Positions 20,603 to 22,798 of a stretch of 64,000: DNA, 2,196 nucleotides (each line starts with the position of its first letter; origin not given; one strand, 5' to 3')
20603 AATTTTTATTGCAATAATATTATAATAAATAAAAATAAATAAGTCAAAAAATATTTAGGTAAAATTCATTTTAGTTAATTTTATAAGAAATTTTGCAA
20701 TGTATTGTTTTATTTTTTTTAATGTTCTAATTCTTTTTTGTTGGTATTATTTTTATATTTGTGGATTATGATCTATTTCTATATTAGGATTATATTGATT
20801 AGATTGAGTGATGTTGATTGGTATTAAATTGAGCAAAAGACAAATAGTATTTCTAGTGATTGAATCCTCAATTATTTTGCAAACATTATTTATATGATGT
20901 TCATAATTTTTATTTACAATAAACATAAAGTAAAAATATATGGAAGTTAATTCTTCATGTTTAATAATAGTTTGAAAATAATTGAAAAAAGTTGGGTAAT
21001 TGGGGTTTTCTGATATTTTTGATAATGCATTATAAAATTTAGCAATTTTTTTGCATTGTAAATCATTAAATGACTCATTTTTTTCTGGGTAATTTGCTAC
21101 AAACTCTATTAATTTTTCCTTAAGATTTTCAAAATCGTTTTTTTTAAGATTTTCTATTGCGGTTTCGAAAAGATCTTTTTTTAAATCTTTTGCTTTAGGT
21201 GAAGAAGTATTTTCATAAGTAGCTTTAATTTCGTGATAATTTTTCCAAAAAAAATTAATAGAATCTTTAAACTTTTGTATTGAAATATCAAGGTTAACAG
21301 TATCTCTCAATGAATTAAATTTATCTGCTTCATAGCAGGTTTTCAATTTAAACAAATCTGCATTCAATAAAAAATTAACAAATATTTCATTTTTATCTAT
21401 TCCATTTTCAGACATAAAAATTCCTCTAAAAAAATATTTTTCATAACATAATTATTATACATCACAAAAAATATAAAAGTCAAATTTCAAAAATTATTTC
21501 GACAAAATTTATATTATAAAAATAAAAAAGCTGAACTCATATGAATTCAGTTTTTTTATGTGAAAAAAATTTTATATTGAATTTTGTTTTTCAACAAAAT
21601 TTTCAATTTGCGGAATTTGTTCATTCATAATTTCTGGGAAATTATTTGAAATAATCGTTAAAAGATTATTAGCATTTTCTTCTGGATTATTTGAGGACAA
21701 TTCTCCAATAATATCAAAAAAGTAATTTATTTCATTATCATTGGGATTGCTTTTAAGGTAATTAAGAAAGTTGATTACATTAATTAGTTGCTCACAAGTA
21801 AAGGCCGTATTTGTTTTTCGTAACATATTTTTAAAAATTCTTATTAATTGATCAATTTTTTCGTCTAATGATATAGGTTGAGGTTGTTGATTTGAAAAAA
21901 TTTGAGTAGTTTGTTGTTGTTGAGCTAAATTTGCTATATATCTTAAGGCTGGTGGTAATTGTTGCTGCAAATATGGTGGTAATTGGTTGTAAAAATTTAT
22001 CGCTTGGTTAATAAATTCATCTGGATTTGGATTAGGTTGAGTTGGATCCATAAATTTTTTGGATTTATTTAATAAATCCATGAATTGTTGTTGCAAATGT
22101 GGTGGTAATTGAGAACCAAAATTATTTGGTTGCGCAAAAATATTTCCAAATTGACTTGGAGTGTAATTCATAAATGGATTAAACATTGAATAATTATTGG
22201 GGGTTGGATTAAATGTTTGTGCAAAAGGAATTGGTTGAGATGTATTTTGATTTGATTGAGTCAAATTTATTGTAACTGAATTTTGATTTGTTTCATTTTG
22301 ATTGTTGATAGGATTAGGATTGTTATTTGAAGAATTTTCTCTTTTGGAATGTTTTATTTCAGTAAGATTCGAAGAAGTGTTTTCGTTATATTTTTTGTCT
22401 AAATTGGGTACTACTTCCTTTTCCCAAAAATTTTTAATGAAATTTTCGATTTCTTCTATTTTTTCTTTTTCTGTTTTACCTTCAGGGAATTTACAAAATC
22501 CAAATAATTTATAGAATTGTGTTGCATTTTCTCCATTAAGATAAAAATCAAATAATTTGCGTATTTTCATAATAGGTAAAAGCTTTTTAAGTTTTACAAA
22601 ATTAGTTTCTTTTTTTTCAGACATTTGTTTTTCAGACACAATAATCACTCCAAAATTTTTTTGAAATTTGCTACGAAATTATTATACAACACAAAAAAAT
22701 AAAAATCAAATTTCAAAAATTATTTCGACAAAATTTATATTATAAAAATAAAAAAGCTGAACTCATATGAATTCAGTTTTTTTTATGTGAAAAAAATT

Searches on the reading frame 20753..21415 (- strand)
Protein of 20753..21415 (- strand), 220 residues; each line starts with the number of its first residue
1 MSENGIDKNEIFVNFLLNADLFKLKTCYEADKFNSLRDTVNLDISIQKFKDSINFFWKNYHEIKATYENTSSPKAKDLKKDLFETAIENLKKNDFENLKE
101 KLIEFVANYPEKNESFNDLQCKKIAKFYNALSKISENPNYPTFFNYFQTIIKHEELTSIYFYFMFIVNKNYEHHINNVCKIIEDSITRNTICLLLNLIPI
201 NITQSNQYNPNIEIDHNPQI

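Call 3: search_protein_families(library=pfam, proteins=[window:20753-21415:-], max_evalue=1)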
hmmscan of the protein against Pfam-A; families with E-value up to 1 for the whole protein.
window:20753-21415:- (220 aa): 4 families
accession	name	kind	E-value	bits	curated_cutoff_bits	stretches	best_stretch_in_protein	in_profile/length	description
PF19027.5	DUF5752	-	0.0028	17.5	23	1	86-170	79-163/208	Family of unknown function (DUF5752)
PF08385.17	DHC_N1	-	0.024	13.7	28.3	1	60-190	241-370/562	Dynein heavy chain, N-terminal region 1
PF13870.11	CCDC113_CCDC96_CC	-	0.052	13.7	31.6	1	81-121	30-70/177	CCDC113/CCDC96, coiled-coil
PF23864.1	DUF7222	-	0.7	10.6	27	0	50-108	38-96/108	Domain of unknown function (DUF7222)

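Call 16: find_homologous_proteins(query=window:20753-21415:-, max_evalue=0.01)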
Query window:20753-21415:- (220 aa): 2 proteins with E <= 0.01 among 260 candidates.
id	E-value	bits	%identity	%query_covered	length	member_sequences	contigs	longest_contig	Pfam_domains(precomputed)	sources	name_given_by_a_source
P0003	8.1e-139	478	100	100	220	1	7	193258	-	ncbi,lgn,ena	-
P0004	5.1e-44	169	70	54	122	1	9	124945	-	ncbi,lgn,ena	-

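Call 18: find_encoding_contigs(protein=P0004, flank=8000, max_places=6)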
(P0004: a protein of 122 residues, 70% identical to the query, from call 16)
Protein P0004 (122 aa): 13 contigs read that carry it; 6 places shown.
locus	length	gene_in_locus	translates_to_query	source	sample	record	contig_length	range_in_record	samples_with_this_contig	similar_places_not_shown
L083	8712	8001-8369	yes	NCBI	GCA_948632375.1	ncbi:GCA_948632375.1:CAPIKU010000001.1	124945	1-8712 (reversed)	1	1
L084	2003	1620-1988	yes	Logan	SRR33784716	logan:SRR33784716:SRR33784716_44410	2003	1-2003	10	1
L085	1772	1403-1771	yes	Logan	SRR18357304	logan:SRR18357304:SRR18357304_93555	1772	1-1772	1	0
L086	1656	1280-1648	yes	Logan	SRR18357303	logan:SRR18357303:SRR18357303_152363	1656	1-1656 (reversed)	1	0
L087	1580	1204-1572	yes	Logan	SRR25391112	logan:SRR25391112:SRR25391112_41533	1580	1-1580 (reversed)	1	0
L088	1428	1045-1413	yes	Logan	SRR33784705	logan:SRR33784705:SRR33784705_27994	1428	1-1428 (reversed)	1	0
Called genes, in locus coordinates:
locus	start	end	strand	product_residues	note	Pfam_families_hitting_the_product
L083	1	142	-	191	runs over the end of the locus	PF01195:Pept_tRNA_hydro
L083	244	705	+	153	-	PF08955:BofC_C (weak)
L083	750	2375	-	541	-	PF00118:Cpn60_TCP1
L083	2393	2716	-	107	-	PF00166:Cpn10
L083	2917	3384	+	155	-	-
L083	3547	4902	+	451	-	-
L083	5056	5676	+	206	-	-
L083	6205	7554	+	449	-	-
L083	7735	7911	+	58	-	-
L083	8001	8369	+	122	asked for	-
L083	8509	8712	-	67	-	?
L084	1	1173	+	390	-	?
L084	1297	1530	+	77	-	-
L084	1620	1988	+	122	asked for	-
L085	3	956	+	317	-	?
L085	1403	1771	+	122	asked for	?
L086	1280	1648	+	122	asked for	-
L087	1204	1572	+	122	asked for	-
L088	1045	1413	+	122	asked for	-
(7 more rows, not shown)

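Call 29: find_encoding_contigs(protein=P0003, flank=4000, max_places=10)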
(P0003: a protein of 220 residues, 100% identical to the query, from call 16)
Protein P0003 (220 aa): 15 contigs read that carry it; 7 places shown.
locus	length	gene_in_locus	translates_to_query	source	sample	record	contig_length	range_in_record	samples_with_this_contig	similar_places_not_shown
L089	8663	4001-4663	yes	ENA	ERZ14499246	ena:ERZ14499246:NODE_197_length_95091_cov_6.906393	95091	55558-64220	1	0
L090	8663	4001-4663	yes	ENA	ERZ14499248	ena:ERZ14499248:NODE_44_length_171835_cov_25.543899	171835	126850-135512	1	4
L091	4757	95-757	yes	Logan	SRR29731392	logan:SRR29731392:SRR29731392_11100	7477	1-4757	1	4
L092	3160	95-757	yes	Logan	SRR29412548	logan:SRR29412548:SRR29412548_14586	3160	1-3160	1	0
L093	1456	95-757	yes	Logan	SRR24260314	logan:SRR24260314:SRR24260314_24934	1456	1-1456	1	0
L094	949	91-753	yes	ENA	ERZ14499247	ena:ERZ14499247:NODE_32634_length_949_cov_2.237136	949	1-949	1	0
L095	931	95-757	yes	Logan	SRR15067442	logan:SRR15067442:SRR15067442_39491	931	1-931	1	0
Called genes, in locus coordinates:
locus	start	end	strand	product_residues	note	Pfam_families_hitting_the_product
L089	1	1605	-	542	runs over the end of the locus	PF00118:Cpn60_TCP1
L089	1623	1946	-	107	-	PF00166:Cpn10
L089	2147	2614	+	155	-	-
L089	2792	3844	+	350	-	-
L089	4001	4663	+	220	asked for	-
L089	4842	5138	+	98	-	-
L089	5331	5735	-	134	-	-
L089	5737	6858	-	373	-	PF00082:Peptidase_S8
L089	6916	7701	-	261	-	PF00072:Response_reg, PF08769:Spo0A_C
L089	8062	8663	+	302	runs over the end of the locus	PF12895:ANAPC3 (faint), PF00515:TPR_1 (faint), PF07719:TPR_2 (faint), PF13181:TPR_8 (faint), PF13424:TPR_12 (faint), PF14559:TPR_19 (faint)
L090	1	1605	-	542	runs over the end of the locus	PF00118:Cpn60_TCP1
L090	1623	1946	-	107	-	PF00166:Cpn10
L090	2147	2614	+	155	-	-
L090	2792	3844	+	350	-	-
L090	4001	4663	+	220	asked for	-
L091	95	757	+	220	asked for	-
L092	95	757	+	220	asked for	-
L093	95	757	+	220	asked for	-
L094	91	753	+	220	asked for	-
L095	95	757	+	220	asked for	-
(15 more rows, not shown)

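Call 39: search_protein_families(library=ncbifam, proteins=[window:20753-21415:-], max_evalue=0.1)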
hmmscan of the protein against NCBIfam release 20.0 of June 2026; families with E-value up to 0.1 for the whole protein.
window:20753-21415:- (220 aa): 1 family
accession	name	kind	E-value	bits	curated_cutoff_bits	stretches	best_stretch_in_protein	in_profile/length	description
NF041399.1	XopAD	subfamily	0.016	12.4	2000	1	74-192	112-226/2133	XopAD/skwp family type III secretion system effector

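Call 62: predict_structure(alignment_id=A6)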
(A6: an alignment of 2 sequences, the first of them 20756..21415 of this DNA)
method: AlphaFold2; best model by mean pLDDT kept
length: 220 residues; sequences in the alignment: 2
mean_pLDDT: 40.1   pTM: 0.23
mean pLDDT of the five models: 40.1, 39.4, 36.7, 36.4, 35.9
residues with pLDDT >= 90: 0; 70-90: 0; 50-70: 17; < 50: 203
segments of 3 or more residues with pLDDT < 50: 1-170, 197-220
pLDDT, mean of each block of 10 residues (from residue 1): 33 39 39 40 42 46 43 39 36 37 38 40 43 37 35 36 39 52 54 49 35 29
secondary structure, 60 per line:
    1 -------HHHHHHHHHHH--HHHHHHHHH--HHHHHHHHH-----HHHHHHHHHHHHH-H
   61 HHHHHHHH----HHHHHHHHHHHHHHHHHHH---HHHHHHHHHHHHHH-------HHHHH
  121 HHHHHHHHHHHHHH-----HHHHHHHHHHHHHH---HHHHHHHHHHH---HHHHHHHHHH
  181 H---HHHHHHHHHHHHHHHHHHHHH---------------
elements in order: H8-18 H21-29 H32-40 H46-58 H60-68 H73-91 H95-108 H116-134 H140-153 H157-167 H171-181 H185-205

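Call 69: search_protein_families(library=phrogs, proteins=[window:20756-21415:-, L083:3547-4899:+], max_evalue=0.01)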
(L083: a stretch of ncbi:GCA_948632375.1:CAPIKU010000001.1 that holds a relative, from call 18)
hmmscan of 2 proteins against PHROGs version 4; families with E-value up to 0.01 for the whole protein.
window:20756-21415:- (220 aa): 0 families

L083:3547-4899:+ (451 aa): 0 families

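Call 70: search_protein_families(library=padloc, proteins=[window:20756-21415:-, L083:3547-4899:+], max_evalue=0.01)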
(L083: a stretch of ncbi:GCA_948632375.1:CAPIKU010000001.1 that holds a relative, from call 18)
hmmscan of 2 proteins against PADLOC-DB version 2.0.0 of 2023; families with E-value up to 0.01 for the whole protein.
window:20756-21415:- (220 aa): 0 families

L083:3547-4899:+ (451 aa): 0 families

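Call 71: search_protein_families(library=pfam, proteins=[L083:3547-4899:+, L083:6205-7551:+], max_evalue=0.05)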
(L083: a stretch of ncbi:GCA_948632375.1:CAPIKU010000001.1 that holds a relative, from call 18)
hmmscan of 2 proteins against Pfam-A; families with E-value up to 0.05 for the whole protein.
L083:3547-4899:+ (451 aa): 2 families
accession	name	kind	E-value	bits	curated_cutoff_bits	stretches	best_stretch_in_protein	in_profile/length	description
PF05866.16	RusA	-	0.009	17.1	22.8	1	206-260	44-96/124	Endodeoxyribonuclease RusA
PF10992.13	Epiplasmin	-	0.032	14.7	30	0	279-344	16-82/83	Epiplasmin protein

L083:6205-7551:+ (449 aa): 0 families

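Call 87: search_solved_structures(query=A4, max_evalue=1)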
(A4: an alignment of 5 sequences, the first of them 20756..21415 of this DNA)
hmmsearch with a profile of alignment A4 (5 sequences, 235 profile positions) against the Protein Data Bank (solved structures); distinct sequences matched with E-value up to 1: 3.
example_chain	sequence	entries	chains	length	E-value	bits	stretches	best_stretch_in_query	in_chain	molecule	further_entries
4kd5_C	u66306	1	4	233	0.21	14.5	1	7-53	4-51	ABC-type transport system, molybdenum-specific extracellular solute-binding protein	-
2azk_A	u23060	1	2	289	0.37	13.7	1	25-111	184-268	Geranylgeranyl pyrophosphate synthetase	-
2azj_A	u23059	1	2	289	0.37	13.7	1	25-111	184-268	Geranylgeranyl pyrophosphate synthetase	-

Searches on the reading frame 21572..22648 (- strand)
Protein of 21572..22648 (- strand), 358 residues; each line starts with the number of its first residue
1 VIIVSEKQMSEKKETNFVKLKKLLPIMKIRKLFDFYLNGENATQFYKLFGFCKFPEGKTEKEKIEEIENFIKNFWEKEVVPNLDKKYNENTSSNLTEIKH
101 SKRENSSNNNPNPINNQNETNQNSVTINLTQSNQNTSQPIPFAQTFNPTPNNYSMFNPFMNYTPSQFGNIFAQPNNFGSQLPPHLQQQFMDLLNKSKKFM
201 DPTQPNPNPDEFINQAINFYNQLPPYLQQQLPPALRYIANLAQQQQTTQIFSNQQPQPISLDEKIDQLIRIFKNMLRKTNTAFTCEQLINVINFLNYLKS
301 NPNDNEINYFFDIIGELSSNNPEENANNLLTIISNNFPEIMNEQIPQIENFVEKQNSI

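Call 3: search_protein_families(library=pfam, proteins=[window:21572-22648:-], max_evalue=1)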
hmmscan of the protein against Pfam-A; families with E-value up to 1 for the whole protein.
window:21572-22648:- (358 aa): 3 families
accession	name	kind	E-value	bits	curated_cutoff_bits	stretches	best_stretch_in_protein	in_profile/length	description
PF04757.19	Pex2_Pex12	-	0.04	14.1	25.1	1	221-324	83-168/214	Pex2 / Pex12 amino terminal region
PF23912.1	DUF7254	-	0.094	13.5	27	1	250-312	5-67/101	Domain of unknown function (DUF7254)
PF25826.1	DUF7952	-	0.13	12.8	33.4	1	15-105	18-104/131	Domain of unknown function (DUF7952)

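Call 17: find_homologous_proteins(query=window:21572-22648:-, max_evalue=0.01)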
Query window:21572-22648:- (358 aa): 1 proteins with E <= 0.01 among 1734 candidates.
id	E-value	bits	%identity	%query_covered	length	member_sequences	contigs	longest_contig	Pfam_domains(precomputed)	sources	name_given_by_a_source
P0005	3.3e-222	755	100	98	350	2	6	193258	-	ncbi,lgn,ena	-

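Call 39: search_protein_families(library=ncbifam, proteins=[window:21572-22624:-], max_evalue=0.1)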
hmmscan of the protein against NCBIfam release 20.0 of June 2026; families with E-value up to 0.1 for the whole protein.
window:21572-22624:- (350 aa): 0 families

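Call 69: search_protein_families(library=phrogs, proteins=[window:21575-22624:-], max_evalue=0.01)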
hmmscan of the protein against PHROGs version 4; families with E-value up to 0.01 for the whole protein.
window:21575-22624:- (350 aa): 0 families

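Call 70: search_protein_families(library=padloc, proteins=[window:21575-22624:-], max_evalue=0.01)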
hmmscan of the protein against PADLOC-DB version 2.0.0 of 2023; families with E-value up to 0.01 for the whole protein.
window:21575-22624:- (350 aa): 0 families

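Call 88: search_solved_structures(query=window:21575-22624:-, max_evalue=1)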
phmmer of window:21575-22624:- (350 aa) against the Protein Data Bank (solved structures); distinct sequences matched with E-value up to 1: 0.
